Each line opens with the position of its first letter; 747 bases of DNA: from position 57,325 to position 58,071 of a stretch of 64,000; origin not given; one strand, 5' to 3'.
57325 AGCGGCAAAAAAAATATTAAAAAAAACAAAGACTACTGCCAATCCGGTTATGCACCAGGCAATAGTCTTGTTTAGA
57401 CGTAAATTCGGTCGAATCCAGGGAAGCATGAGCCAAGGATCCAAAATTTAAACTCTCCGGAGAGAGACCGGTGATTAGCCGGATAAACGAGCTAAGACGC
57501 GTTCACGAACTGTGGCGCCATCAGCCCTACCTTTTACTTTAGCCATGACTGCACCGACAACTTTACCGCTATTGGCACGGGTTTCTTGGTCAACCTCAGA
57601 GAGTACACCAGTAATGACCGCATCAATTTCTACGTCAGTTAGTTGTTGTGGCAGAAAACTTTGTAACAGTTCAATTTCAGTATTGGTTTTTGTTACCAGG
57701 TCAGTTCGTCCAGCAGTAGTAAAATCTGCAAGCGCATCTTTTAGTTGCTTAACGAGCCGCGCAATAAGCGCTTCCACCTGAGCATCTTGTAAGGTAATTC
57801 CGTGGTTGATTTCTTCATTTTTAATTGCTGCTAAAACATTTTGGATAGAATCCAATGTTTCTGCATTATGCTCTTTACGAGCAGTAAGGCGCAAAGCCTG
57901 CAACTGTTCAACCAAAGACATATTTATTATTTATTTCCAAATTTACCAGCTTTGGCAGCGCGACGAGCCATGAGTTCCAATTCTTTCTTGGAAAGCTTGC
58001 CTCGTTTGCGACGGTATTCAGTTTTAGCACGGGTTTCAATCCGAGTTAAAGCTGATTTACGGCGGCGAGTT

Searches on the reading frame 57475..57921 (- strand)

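Call 10: search_protein_families(library=pfam, proteins=[window:57475-57921:-], max_evalue=0.001)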
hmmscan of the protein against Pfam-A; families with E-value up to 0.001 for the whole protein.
window:57475-57921:- (148 aa): 2 families
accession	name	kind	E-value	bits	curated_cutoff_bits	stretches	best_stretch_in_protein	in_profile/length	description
PF09424.15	YqeY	-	8.1e-36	123.7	27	1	6-146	3-143/143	Yqey-like protein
PF02637.23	GatB_Yqey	-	0.00012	22.5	27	0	93-146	87-148/148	GatB domain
